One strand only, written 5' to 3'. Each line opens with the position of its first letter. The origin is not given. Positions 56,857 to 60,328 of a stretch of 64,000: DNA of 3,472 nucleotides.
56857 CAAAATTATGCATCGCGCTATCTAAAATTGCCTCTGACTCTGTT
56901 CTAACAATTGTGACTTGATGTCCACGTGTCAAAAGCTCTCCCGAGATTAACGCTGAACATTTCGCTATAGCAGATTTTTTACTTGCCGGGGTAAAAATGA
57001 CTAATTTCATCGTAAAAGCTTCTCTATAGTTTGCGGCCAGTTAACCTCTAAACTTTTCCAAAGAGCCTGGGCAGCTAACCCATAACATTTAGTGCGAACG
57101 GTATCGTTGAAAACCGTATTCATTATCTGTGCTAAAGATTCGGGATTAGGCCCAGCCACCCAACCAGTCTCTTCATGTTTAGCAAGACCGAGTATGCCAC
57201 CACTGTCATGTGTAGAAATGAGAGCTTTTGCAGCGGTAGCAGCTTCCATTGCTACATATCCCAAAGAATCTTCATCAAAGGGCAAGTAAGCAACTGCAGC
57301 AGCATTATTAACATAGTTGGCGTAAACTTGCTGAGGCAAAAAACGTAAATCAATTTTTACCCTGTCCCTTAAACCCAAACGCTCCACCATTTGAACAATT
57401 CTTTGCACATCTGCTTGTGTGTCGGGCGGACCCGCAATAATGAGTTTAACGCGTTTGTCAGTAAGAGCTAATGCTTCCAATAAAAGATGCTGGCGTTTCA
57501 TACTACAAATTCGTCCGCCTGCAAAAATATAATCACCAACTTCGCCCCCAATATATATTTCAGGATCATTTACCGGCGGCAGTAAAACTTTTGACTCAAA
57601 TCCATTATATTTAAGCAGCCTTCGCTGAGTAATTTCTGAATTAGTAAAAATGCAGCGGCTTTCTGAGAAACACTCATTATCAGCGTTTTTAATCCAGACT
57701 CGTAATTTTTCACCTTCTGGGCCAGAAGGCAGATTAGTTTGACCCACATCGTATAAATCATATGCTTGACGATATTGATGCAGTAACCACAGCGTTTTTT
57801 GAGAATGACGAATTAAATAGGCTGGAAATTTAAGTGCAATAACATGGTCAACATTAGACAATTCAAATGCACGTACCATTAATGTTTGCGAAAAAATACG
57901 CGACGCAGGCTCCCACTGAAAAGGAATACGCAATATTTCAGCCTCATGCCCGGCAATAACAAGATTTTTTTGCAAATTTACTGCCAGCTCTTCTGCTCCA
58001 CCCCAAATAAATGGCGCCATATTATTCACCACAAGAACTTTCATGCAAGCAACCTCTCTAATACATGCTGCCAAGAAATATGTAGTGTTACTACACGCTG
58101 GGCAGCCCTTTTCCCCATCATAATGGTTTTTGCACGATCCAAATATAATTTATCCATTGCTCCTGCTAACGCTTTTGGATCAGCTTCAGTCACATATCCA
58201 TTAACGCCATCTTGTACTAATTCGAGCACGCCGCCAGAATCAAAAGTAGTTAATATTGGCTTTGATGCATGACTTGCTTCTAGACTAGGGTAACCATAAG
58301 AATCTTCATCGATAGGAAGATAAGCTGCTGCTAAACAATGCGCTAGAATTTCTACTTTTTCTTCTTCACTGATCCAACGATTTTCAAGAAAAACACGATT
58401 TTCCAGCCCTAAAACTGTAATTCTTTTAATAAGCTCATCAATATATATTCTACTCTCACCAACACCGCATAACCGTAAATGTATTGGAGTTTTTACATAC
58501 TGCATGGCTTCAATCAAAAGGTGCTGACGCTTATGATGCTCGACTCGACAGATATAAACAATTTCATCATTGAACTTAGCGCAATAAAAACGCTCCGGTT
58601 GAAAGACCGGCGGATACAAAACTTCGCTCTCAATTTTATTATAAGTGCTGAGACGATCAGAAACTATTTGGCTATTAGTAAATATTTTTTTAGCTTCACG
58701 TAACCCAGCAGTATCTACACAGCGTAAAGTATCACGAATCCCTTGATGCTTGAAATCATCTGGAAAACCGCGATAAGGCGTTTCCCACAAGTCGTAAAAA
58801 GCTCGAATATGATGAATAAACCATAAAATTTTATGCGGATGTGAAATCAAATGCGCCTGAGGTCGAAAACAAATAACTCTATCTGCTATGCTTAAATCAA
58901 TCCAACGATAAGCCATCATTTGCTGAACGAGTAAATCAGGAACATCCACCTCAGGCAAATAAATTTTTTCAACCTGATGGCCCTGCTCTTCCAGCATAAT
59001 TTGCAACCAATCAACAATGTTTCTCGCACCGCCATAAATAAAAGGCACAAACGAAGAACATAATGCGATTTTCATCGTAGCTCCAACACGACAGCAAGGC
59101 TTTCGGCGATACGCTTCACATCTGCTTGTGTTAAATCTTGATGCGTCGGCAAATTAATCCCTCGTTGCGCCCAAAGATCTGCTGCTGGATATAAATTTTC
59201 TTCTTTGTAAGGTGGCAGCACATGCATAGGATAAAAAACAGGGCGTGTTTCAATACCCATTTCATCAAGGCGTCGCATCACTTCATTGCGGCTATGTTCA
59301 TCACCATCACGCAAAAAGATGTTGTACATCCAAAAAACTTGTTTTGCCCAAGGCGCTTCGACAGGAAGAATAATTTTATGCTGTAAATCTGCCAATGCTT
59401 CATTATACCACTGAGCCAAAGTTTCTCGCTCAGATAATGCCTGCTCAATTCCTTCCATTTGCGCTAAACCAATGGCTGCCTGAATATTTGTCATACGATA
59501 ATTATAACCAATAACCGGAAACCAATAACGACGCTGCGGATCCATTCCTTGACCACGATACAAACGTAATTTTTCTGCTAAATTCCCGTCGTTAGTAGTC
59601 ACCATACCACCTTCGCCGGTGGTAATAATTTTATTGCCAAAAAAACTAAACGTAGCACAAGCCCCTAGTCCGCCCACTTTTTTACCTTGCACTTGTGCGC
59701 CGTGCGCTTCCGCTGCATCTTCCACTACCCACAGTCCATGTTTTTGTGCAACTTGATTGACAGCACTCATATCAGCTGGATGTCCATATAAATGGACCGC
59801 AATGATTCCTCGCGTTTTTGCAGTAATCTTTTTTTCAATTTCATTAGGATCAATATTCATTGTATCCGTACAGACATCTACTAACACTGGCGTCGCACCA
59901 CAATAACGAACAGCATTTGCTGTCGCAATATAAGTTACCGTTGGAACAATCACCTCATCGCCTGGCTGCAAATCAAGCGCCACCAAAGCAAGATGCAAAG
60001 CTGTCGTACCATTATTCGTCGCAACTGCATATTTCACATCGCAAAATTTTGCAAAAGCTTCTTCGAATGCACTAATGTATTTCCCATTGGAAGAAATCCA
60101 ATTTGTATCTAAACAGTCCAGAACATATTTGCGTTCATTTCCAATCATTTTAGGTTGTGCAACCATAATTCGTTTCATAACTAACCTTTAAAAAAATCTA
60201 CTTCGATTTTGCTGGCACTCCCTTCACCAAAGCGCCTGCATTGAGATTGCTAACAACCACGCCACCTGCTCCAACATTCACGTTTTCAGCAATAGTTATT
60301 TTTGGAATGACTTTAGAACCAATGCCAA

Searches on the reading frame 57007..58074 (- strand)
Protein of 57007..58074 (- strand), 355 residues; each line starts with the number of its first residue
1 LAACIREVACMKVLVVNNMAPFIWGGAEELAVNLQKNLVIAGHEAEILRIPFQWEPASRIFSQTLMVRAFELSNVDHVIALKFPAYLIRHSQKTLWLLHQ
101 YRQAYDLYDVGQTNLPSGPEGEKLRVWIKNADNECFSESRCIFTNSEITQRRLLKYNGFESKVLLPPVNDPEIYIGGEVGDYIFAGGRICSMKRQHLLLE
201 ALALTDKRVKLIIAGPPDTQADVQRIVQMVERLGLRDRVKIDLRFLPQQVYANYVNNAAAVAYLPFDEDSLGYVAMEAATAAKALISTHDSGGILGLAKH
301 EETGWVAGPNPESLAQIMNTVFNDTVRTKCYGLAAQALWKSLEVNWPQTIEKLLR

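Call 20: search_protein_families(library=pfam, proteins=[window:57007-58074:-], max_evalue=0.001)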
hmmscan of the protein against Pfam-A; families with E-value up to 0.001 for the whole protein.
window:57007-58074:- (355 aa): 2 families
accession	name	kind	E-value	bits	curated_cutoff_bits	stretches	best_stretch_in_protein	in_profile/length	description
PF00534.26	Glycos_transf_1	-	4.1e-17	62.7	26.4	1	183-325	18-159/172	Glycosyl transferases group 1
PF13692.12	Glyco_trans_1_4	-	1.2e-12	48.8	27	1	183-324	4-142/142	Glycosyl transferases group 1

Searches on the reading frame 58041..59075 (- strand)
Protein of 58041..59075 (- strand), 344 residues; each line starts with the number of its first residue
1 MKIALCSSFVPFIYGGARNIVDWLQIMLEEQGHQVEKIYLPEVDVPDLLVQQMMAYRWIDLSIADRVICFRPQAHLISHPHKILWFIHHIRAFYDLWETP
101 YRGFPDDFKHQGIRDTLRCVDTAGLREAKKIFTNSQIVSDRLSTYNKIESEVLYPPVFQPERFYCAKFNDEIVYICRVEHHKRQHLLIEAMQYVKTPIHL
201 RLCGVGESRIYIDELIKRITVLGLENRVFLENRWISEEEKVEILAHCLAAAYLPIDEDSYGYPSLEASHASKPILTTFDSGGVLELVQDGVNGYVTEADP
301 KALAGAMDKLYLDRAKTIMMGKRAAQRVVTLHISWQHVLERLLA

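Call 20: search_protein_families(library=pfam, proteins=[window:58041-59075:-], max_evalue=0.001)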
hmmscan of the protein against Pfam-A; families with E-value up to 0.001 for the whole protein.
window:58041-59075:- (344 aa): 2 families
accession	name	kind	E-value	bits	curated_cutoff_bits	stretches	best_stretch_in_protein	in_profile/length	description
PF00534.26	Glycos_transf_1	-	4.4e-19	69.1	26.4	1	171-326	17-171/172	Glycosyl transferases group 1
PF13692.12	Glyco_trans_1_4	-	1.8e-16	61.1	27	1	171-312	3-141/142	Glycosyl transferases group 1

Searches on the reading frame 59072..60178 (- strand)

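Call 20: search_protein_families(library=pfam, proteins=[window:59072-60178:-], max_evalue=0.001)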
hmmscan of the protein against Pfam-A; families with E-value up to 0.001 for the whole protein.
window:59072-60178:- (368 aa): 4 families
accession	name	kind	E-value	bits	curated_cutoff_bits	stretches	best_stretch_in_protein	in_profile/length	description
PF01041.23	DegT_DnrJ_EryC1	-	2.9e-130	435.1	19.8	1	13-361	5-359/360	DegT/DnrJ/EryC1/StrS aminotransferase family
PF00155.27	Aminotran_1_2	-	3.5e-11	43.3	19.7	1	33-165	42-194/361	Aminotransferase class I and II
PF01053.26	Cys_Met_Meta_PP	-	2.6e-07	30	27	1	36-164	55-183/381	Cys/Met metabolism PLP-dependent enzyme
PF01212.27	Beta_elim_lyase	-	4e-07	30.1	27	1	35-268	34-271/288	Beta-eliminating lyase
